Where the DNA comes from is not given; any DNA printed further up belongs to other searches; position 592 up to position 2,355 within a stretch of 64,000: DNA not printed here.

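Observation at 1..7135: Class B sortase with (S/P)PVTG sorting signals rather than LPXTG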

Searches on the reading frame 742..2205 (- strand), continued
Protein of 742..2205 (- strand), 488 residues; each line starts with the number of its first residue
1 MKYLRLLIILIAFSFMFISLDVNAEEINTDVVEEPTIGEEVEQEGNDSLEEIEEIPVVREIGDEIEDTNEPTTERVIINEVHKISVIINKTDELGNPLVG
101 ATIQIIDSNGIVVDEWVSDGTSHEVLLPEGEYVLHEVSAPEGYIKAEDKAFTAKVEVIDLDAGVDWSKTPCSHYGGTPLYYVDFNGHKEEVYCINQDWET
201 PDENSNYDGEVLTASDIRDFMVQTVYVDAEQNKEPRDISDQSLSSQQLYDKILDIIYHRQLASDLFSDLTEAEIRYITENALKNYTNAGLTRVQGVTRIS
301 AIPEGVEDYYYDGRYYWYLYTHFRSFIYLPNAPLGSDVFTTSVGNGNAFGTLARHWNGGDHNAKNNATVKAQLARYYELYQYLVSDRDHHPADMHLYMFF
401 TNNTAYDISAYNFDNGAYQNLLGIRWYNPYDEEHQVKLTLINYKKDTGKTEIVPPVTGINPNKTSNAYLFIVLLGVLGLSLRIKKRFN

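Call 29: find_homologous_proteins(query=window:742-2205:-, max_evalue=0.00001)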
Query window:742-2205:- (488 aa): 183 proteins with E <= 0.00001 among 8000 candidates; the best 120 are listed.
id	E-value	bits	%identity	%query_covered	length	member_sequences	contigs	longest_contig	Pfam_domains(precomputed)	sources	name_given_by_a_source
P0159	0.0e+0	1038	93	100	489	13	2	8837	PF17802.8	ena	-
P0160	8.2e-234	795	73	99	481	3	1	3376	PF17802.8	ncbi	-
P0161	8.5e-226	768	70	100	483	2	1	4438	PF17802.8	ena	-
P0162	1.5e-224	764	70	100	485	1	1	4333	PF17802.8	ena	-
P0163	1.3e-219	748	68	99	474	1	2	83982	PF17802.8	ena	-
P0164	1.8e-193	662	60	100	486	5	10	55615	PF17802.8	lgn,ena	-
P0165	1.8e-191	655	61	100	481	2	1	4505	PF17802.8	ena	-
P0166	2.4e-191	655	60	100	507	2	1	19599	PF17802.8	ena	-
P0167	3.6e-189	648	59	100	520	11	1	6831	PF17802.8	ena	-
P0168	2.0e-188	645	60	100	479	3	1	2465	PF17802.8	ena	-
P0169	4.7e-185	634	59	100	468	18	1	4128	PF17802.8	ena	-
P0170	1.2e-183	629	61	100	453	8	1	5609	PF17802.8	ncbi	-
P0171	3.1e-182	625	60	97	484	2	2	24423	PF17802.8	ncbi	-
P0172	4.3e-180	618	60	96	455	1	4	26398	PF17802.8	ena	-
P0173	1.0e-176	607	63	87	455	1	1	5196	PF17802.8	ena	-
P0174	1.1e-176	606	63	87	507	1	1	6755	PF14851.12,PF17802.8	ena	-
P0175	4.3e-176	605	65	86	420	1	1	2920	PF17802.8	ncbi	-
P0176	3.7e-173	595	59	100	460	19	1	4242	PF17802.8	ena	-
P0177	6.0e-173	594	58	97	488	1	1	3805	PF17802.8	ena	-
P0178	8.4e-173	594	61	87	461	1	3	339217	PF17802.8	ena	-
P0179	1.2e-170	587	61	87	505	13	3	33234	PF17802.8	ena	-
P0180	3.2e-170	585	63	83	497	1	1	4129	PF17802.8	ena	-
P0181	3.2e-169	582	63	83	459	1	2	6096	PF17802.8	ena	-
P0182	1.4e-168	580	56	100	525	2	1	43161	PF17802.8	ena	-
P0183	7.4e-168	577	57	100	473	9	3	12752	PF17802.8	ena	-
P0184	3.7e-167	575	65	81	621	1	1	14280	PF17802.8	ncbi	-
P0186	3.2e-166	572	66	78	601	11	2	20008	PF17802.8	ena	-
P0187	3.4e-166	572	54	99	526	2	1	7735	PF17802.8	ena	-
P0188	4.0e-165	568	66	78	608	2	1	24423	PF17802.8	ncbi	-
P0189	4.4e-165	568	58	92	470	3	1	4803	PF17802.8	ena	-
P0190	1.1e-164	567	61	84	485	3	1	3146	PF17802.8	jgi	-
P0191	7.7e-164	564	67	74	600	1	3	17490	PF17802.8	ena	-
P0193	3.2e-163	562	62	81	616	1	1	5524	PF17802.8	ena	-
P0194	4.5e-163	562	62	83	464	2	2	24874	PF17802.8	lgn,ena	-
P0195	1.1e-162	560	67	74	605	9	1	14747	PF17802.8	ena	-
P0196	1.2e-162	560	65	79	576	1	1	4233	PF17802.8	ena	-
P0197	2.0e-162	559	67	74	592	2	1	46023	PF17802.8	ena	-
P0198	2.1e-162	559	67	74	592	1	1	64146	PF17802.8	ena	-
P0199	3.4e-162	559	66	78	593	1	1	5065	PF17802.8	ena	-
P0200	3.5e-162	559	67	74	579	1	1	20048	PF17802.8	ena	-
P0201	4.1e-162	558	55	97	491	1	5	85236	PF17802.8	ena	-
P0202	6.7e-162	558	55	93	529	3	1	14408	PF17802.8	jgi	-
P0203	1.1e-161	557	66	77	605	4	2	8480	PF17802.8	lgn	-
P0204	3.4e-161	555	61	85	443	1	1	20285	PF17802.8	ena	-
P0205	3.7e-161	555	61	82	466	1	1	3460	PF17802.8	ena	-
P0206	5.0e-161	555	56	100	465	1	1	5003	PF17802.8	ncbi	-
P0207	7.8e-161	554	64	77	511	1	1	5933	PF17802.8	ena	-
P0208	1.1e-160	554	64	81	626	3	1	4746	PF17802.8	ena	-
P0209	9.3e-160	551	65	74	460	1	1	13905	PF17802.8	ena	-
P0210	1.8e-159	550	63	81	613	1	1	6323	PF17802.8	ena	-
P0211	1.2e-158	547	66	74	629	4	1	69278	PF17802.8,PF05887.17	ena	-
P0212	2.3e-158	546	63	78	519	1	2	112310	PF17802.8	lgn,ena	-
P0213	3.6e-158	545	56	95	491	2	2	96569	PF17802.8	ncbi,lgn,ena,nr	ncbi:MAG: hypothetical protein IKF01_02610 [Bacilli bacterium]|nr:hypothetical protein [Bacilli bact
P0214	9.9e-158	544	60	86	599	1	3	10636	PF17802.8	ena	-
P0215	1.0e-156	541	56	92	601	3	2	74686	PF17802.8,PF05738.20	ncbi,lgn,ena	-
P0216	9.0e-156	537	59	83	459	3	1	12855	PF17802.8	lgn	-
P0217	4.0e-154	532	55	90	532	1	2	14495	PF17802.8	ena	-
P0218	3.2e-153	529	58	86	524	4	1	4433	PF17802.8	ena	-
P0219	3.1e-148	513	61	75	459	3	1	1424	PF17802.8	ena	-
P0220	7.2e-148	511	53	92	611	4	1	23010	PF17802.8,PF05738.20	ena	-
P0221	8.0e-146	505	52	92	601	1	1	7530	PF17802.8,PF05738.20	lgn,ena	-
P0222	1.1e-143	498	53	92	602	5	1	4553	PF17802.8,PF05738.20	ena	-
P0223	1.6e-141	490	56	83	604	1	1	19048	PF17802.8,PF05738.20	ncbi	-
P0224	6.7e-139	482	52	92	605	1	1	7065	PF17802.8,PF05738.20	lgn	-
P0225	1.4e-137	477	58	77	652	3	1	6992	PF17802.8,PF05738.20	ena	-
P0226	4.2e-137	476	53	86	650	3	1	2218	PF17802.8,PF05738.20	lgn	-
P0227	1.3e-136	474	53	89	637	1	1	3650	PF17802.8,PF05738.20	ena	-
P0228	4.9e-136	472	56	81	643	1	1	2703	PF17802.8,PF05738.20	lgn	-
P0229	7.7e-136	472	53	85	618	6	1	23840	PF17802.8,PF05738.20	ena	-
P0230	3.6e-133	463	49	90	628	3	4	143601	PF17802.8,PF05738.20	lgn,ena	-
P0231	6.5e-133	462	51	100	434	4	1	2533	PF17802.8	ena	-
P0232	2.3e-126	441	51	86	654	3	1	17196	PF08341.17,PF17802.8,PF05738.20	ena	-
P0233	4.1e-125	436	56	70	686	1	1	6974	PF17802.8,PF05738.20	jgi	jgi:hypothetical protein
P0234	3.1e-121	424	52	75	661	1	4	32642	PF17802.8,PF05738.20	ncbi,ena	-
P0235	1.3e-117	412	50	87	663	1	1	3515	PF17802.8,PF05738.20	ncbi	-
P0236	8.7e-117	409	52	75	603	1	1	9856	PF17802.8,PF05738.20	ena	-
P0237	9.7e-117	409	47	99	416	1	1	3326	PF17802.8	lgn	-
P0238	2.1e-114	401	50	83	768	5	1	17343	PF17802.8,PF05738.20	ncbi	-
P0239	3.5e-114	400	52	74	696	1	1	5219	PF17802.8,PF05738.20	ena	-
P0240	4.2e-112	393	44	93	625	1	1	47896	PF17802.8,PF05738.20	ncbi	-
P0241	6.5e-112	393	54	71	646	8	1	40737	PF17802.8,PF05738.20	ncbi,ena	-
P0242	3.3e-109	384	45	90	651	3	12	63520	PF17802.8,PF05738.20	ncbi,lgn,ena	-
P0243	2.2e-108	381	46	97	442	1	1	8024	PF17802.8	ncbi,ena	-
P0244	4.1e-108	380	68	51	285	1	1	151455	PF17802.8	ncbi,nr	ncbi:MAG: hypothetical protein IKE75_00090, partial [Bacilli bacterium]|nr:hypothetical protein [Bac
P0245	2.8e-107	378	46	97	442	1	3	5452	PF17802.8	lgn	-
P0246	3.8e-106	374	53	68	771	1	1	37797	PF17802.8,PF05738.20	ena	-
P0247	1.0e-102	363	47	85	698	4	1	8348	PF17802.8,PF05738.20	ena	-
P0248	1.0e-101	359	46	94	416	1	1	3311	PF17802.8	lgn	-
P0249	2.4e-101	358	49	73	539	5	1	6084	PF17802.8,PF05738.20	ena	-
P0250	5.3e-100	354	46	82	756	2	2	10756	PF17802.8,PF05738.20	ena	-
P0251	9.9e-100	353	42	92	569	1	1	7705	PF17802.8,PF05738.20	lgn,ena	-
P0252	1.1e-99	352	46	83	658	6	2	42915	PF17802.8,PF05738.20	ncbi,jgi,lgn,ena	-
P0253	3.5e-98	348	46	80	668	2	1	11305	PF17802.8,PF05738.20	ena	-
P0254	7.8e-98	346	43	86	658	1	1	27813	PF17802.8,PF05738.20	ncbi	-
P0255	6.5e-97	343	44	85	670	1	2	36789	PF17802.8,PF05738.20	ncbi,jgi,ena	-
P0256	8.4e-97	343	41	92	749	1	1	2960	PF17802.8,PF05738.20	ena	-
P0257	1.7e-95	339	46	80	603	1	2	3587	PF17802.8,PF05738.20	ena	-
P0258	5.9e-95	337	46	75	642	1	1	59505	PF17802.8,PF05738.20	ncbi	-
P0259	9.5e-95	336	44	75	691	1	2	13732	PF17802.8,PF05738.20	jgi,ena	-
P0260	3.8e-94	334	47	77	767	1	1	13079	PF17802.8,PF05738.20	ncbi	-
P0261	1.9e-93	332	44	82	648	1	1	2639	PF17802.8,PF05738.20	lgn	-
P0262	6.4e-93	330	46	76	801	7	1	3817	PF17802.8,PF05738.20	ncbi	-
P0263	6.8e-93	330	43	83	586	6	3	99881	PF17802.8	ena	-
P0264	7.8e-93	330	45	80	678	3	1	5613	PF17802.8,PF05738.20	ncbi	-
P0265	1.9e-92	329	47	75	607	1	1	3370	PF17802.8,PF05738.20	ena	-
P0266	1.4e-91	326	45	83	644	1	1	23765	PF17802.8,PF05738.20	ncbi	-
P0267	1.1e-90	323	44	85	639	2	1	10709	PF17802.8,PF05738.20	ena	-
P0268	1.2e-90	323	45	75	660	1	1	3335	PF17802.8,PF05738.20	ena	-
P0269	1.8e-89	319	49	65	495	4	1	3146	PF17802.8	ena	-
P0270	2.9e-89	318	41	96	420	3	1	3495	PF17802.8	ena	-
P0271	5.0e-89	317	46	70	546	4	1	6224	PF17802.8,PF05738.20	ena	-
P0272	6.0e-89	317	42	89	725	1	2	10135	PF17802.8,PF05738.20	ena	-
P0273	9.2e-89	317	41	99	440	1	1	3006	PF17802.8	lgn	-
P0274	1.9e-88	315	41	100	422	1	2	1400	PF17802.8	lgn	-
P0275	8.3e-88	313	44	74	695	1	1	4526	PF17802.8,PF05738.20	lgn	-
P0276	1.1e-87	313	41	90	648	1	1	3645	PF17802.8,PF05738.20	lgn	-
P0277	1.2e-87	313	44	77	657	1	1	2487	PF17802.8,PF05738.20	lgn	-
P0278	2.6e-87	312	70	39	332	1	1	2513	PF17802.8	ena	-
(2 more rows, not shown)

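Call 33: search_protein_families(library=pfam, alignment_id=A2, max_evalue=1)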
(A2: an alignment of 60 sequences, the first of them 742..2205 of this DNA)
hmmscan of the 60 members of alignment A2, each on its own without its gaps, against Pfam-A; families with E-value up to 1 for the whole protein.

A. member 1, window:742-2205:- (488 aa): 2 families
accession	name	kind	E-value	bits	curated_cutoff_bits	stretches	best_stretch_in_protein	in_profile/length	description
PF17802.7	SpaA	-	1e-11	45.3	23.1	1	85-156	2-77/91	Prealbumin-like fold domain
PF08341.16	TED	-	0.058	14.3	22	1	191-286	2-70/102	Thioester domain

B. families by the number of members that match (of 60 scanned): 67 families (the first 25 are shown)
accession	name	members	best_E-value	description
PF17802.7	SpaA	59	2.9e-16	Prealbumin-like fold domain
PF07210.18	DUF1416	27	0.0014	Protein of unknown function (DUF1416)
PF05738.19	Cna_B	22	3.6e-52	Cna protein B-type domain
PF08341.16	TED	22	0.00024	Thioester domain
PF13620.12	CarboxypepD_reg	15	0.0016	Carboxypeptidase regulatory-like domain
PF22251.1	PFF1_TM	7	0.042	Vacuolar membrane protease, transmembrane domain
PF00746.26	Gram_pos_anchor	5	0.00055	LPXTG cell wall anchor motif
PF11974.14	bMG3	5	0.06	Bacterial alpha-2-macroglobulin MG3 domain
PF20015.4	VMAP-M12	5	0.064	vWA-MoxR associated protein middle region (VMAP-M) 12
PF24871.1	Piezo_TM1-24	4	0.15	Piezo TM1-24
PF09731.14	Mitofilin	3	0.031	Mitochondrial inner membrane protein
PF19410.4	DUF5980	3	0.038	Family of unknown function (DUF5980)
PF23958.1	DUF7287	3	0.044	Family of unknown function (DUF7287)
PF01080.22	Presenilin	3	0.28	Presenilin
PF14851.11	FAM176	2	2.9e-05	FAM176 family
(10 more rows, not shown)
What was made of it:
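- On Thioester-domain (TED / TIE) adhesin: 22 of 60 homologues give weak hits, the best at 2.4e-4 (call 33).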

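Call 39: predict_structure(alignment_id=A2)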
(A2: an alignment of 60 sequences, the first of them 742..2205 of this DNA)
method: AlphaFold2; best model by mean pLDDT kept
length: 488 residues; sequences in the alignment: 60
mean_pLDDT: 82.0   pTM: 0.67
mean pLDDT of the five models: 82.0, 81.4, 81.0, 80.6, 80.5
residues with pLDDT >= 90: 303; 70-90: 72; 50-70: 35; < 50: 78
segments of 3 or more residues with pLDDT < 50: 20-79, 449-460, 462-465
pLDDT, mean of each block of 10 residues (from residue 1): 77 68 41 36 32 33 33 37 87 96 96 96 92 96 94 77 92 88 87 94 88 93 97 97 97 96 97 97 98 97 96 98 98 98 98 96 97 98 95 89 90 91 77 82 75 44 55 71 53
secondary structure, 60 per line:
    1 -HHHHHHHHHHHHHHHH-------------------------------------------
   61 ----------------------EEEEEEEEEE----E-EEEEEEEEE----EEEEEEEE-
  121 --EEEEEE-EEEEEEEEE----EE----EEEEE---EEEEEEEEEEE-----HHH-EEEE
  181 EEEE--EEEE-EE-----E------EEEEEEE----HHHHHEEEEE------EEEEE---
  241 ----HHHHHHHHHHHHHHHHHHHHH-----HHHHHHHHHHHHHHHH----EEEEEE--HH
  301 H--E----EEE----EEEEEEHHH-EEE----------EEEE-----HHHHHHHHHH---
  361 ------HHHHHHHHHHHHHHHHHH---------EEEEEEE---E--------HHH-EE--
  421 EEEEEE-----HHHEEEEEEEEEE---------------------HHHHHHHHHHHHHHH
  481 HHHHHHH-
elements in order: H2-17 E83-92 E99-107 E112-119 E123-128 E130-138 E149-153 E157-167 E177-184 E187-190 E206-212 H217-221 E222-226 E233-237 H245-265 H271-286 E291-296 E309-311 E316-321 E326-328 E339-342 H348-357 H367-384 E394-400 E421-426 E435-444 H466-487
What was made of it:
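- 739..2205 (-): 488-aa secreted adhesin: signal peptide, acidic linker, CnaB2/SpyCatcher-like domain (aa 85-156, 1738..1953), thioester domain (about aa 157-445), and cell-wall sorting signal. AF2 model, pLDDT 82 (call 39).
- On Thioester-domain (TED / TIE) adhesin: AF2 model with pLDDT above 90 over most of aa 160-430 (call 39).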

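Call 43: fold_search(model_id=the predicted structure, library=pdb)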
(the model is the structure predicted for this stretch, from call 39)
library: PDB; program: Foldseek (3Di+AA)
matches with E <= 10: 755; with E <= 0.001: 50
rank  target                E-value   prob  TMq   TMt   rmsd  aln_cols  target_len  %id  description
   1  2xid_B                6.6e-12  1.00  0.28  0.31  15.0       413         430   16  Pilus-presented adhesin, Spy0125 (Cpa), P212121 form (DLS) (released 2010-08-04)
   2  2xid_A                5.3e-11  1.00  0.28  0.32  14.6       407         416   19  Pilus-presented adhesin, Spy0125 (Cpa), P212121 form (DLS) (released 2010-08-04)
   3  2xi9_B                5.6e-11  1.00  0.26  0.38  15.4       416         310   17  Pilus-presented adhesin, Spy0125 (Cpa), P1 form (released 2010-08-04)
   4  4bug_B                1.6e-10  1.00  0.29  0.33  14.7       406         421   16  Pilus-presented adhesin, Spy0125 (Cpa), Cys426Ala mutant (released 2013-10-09)
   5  2xic_A                1.6e-10  1.00  0.29  0.33  14.4       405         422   18  Pilus-presented adhesin, Spy0125 (Cpa), P212121 form (ESRF data) (released 2010-08-04)
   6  4bug_A                2.3e-10  1.00  0.29  0.33  14.2       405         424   18  Pilus-presented adhesin, Spy0125 (Cpa), Cys426Ala mutant (released 2013-10-09)
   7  2xic_B                5.1e-10  1.00  0.29  0.32  14.9       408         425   19  Pilus-presented adhesin, Spy0125 (Cpa), P212121 form (ESRF data) (released 2010-08-04)
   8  2xi9_A                1.7e-09  1.00  0.26  0.39  15.0       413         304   17  Pilus-presented adhesin, Spy0125 (Cpa), P1 form (released 2010-08-04)
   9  2x5p                  4.9e-08  1.00  0.15  0.68   9.3       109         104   26  Crystal structure of the Streptococcus pyogenes fibronectin binding protein Fbab-B (released 2010-09-01)
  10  4mls_A                1.3e-06  1.00  0.14  0.84   0.8        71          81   37  Crystal structure of the SpyTag and SpyCatcher-deltaN1 complex (released 2013-11-13)
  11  4mli_C                2.1e-06  1.00  0.14  0.83   0.8        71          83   37  Crystal structure of the SpyTag/SpyCatcher complex (released 2013-11-13)
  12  5tth_A                2.4e-06  1.00  0.15  0.11   2.2        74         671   36  Heterodimeric SpyCatcher/SpyTag-fused zebrafish TRAP1 in ATP/ADP-hybrid state (released 2017-08-23)
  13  4mli_A                3.1e-06  1.00  0.14  0.84   0.7        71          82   37  Crystal structure of the SpyTag/SpyCatcher complex (released 2013-11-13)
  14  5a0d_A                3.4e-06  1.00  0.28  0.73   5.9       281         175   14  N-terminal thioester domain of surface protein from Clostridium perfringens, Cys138Ala mutant (released 2015-06-03)
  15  9oj3_A                5.4e-06  1.00  0.14  0.86   0.7        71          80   37  Crystal structure of the SpyTag003-SpyCatcher003 complex (released 2025-06-25)
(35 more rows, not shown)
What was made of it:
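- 739..2205 (-): Foldseek top hits are Cpa/Spy0125 and thioester domains (call 43).
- On Thioester-domain (TED / TIE) adhesin: Foldseek: Cpa 6.6e-12; C. perfringens TED with TM 0.73-0.75; SfbI TED; FNE (call 43).
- The PPVTG protein's best match is Cpa/Spy0125 (6.6e-12, call 43).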
